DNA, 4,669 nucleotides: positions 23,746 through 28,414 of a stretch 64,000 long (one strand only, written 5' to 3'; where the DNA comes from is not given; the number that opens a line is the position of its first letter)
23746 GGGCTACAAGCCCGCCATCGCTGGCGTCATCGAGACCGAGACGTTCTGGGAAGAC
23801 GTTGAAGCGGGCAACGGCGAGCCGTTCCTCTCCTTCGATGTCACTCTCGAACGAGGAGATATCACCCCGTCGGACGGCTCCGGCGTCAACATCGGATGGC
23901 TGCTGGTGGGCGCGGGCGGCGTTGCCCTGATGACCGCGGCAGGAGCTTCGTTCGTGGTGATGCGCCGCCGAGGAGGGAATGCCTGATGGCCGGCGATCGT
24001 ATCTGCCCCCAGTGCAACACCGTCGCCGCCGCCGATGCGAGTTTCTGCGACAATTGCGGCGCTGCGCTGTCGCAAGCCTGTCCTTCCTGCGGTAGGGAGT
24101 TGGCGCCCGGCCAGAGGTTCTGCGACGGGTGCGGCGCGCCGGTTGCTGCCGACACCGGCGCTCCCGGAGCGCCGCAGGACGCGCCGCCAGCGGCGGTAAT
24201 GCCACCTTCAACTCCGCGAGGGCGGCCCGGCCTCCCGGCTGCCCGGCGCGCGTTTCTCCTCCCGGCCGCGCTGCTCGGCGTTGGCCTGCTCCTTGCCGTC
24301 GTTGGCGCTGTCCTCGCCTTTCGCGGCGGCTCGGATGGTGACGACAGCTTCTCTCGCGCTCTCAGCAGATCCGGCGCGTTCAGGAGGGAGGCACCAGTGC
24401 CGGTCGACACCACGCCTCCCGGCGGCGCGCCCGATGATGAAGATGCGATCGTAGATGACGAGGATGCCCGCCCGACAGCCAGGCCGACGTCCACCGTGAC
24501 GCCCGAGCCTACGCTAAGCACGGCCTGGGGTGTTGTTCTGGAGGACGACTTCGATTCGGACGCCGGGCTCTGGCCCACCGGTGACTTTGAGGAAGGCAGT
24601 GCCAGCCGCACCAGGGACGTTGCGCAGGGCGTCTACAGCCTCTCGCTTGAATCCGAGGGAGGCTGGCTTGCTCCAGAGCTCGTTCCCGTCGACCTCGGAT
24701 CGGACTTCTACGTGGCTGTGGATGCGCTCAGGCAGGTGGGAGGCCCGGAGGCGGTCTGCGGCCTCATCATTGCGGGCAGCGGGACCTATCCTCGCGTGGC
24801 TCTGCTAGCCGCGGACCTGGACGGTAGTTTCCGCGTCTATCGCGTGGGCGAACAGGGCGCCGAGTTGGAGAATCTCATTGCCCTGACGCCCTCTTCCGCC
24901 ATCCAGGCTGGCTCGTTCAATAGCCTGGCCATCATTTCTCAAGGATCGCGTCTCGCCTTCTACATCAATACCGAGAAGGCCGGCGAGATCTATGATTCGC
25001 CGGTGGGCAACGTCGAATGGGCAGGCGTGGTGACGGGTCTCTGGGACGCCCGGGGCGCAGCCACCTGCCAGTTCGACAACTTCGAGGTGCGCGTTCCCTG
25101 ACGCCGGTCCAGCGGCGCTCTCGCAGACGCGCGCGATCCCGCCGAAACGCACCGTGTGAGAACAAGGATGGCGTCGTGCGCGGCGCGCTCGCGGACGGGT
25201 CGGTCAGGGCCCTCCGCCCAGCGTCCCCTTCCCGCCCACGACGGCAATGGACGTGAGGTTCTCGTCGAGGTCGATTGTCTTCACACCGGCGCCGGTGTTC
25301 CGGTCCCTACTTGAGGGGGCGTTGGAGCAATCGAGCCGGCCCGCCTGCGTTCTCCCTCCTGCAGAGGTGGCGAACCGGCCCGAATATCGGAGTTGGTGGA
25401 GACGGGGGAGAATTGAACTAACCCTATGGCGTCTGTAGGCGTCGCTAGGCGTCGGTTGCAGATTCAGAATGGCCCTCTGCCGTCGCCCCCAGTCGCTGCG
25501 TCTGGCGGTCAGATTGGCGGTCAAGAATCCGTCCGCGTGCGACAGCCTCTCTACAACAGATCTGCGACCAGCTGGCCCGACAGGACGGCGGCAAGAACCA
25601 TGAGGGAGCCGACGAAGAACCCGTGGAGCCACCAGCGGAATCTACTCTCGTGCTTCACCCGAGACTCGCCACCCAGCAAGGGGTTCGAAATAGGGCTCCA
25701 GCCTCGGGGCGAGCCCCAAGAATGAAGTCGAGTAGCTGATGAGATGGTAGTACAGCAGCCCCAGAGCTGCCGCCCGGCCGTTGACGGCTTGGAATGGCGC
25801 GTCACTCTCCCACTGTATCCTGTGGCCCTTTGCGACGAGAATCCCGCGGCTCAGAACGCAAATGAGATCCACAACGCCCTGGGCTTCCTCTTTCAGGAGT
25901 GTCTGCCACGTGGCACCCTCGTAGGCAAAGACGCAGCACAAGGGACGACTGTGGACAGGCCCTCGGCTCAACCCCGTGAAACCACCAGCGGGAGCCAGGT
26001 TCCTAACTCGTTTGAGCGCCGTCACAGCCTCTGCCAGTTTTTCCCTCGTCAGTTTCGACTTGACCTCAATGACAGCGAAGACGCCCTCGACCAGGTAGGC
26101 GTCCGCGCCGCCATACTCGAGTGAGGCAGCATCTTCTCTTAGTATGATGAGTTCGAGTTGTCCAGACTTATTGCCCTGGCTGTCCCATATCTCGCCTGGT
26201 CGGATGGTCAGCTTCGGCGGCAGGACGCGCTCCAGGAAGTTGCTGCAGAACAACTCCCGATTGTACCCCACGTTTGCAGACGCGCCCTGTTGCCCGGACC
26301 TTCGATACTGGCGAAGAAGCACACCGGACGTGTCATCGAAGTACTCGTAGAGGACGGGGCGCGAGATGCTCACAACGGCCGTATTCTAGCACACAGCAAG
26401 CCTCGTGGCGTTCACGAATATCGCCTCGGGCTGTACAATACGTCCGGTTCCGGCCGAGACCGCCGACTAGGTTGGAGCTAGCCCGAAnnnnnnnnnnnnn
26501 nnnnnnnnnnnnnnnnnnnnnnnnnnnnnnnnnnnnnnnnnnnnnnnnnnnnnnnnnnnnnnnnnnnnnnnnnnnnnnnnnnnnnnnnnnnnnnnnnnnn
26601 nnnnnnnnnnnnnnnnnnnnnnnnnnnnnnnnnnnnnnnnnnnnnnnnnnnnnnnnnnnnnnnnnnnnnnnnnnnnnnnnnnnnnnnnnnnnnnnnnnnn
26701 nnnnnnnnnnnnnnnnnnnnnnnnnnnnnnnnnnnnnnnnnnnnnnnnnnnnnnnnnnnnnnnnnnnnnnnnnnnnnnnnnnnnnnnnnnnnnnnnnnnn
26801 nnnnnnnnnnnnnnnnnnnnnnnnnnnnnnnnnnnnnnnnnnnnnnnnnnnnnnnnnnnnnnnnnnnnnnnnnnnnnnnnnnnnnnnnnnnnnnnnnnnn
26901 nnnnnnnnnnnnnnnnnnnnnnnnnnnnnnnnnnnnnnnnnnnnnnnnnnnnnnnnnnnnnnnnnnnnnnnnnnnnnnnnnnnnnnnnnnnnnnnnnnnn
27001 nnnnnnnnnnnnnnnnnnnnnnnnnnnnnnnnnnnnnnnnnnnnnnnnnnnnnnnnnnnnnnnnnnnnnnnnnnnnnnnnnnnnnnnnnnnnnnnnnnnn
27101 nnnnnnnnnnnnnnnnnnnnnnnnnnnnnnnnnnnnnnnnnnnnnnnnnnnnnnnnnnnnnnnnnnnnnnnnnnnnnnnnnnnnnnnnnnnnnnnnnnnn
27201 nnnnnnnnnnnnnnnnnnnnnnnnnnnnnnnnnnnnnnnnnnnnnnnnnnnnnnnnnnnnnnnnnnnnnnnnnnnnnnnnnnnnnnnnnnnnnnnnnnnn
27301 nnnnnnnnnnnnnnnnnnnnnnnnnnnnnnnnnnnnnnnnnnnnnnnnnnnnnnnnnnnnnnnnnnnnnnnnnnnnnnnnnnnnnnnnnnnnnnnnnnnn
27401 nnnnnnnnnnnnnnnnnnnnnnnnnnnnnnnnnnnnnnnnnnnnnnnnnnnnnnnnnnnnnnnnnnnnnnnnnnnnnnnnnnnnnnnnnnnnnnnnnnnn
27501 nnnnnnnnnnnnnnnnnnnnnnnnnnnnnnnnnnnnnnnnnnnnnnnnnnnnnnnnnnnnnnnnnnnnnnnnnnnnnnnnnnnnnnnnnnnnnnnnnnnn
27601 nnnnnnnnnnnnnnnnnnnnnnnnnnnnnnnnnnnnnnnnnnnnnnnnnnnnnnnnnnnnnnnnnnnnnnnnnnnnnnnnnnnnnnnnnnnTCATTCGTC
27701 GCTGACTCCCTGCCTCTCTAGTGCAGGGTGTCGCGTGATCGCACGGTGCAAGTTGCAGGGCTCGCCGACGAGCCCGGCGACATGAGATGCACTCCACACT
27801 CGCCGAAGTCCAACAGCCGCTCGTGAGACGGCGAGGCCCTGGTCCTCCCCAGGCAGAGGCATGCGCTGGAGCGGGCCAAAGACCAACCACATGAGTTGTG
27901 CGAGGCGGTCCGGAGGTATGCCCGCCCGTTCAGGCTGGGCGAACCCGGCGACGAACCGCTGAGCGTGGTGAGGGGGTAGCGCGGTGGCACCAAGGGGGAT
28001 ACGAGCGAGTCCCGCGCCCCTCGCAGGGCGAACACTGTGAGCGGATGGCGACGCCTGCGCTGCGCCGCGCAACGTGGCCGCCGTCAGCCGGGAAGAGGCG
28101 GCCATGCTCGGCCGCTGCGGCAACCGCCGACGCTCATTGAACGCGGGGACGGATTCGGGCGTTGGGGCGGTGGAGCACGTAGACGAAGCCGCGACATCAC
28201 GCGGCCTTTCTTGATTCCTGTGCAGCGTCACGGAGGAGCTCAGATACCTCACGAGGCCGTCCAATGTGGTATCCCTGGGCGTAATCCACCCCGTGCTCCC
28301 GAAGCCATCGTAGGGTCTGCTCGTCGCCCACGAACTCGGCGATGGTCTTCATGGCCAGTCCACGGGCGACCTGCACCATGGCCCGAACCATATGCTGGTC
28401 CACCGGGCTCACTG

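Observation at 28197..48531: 20-kb signal-transduction island: stacked c-di-GMP modules, a 12-PAS kinase, a hybrid kinase, three response regulators, a pilin and a sigma factor, bracketed by two paralogous degenerate-GGDEF membrane proteins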

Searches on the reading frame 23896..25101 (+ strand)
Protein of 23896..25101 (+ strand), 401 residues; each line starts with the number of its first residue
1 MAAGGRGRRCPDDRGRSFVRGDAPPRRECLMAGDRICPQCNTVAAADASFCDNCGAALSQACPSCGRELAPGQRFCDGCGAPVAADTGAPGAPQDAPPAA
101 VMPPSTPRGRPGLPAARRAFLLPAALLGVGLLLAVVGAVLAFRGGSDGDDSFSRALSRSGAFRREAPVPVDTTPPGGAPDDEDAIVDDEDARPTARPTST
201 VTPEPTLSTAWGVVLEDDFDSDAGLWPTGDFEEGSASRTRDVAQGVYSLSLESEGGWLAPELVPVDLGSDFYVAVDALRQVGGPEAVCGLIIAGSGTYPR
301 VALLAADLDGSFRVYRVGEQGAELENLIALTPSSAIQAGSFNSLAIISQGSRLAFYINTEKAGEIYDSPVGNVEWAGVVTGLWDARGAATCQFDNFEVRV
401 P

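Call 18: search_protein_families(library=pfam, proteins=[window:23896-25101:+], max_evalue=0.001)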
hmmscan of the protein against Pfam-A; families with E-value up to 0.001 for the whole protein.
window:23896-25101:+ (401 aa): 5 families
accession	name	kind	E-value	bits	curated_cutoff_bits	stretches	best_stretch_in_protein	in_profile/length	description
PF13240.11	Zn_Ribbon_1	-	2.4e-11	43.5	25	2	62-83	2-23/23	zinc-ribbon domain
PF12773.13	DZR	-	2.9e-11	43.8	27.3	1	37-80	1-45/45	Double zinc ribbon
PF13248.11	Zn_ribbon_3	-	2.8e-07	30.2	27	0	61-82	4-25/26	zinc-ribbon domain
PF24460.1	DUF7575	-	9.3e-05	22.1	28.5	1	60-83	4-27/28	Domain of unknown function (DUF7575)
PF17032.10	Zn_ribbon_15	-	0.00061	21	28.9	0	34-55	52-73/73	zinc-ribbon family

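Call 76: search_protein_families(library=padloc, proteins=[window:23896-25101:+], max_evalue=0.001)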
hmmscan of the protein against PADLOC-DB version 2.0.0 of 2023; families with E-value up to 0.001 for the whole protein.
window:23896-25101:+ (401 aa): 0 families

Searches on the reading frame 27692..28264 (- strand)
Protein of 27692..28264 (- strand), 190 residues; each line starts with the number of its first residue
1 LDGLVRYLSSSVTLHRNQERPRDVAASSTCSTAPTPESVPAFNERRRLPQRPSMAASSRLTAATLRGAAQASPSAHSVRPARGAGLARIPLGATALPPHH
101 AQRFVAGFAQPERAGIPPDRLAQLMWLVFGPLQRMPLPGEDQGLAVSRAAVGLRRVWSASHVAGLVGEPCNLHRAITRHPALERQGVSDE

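Call 4: search_protein_families(library=pfam, proteins=[window:27692-28264:-], max_evalue=0.01)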
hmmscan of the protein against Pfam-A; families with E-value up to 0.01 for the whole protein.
window:27692-28264:- (190 aa): 0 families
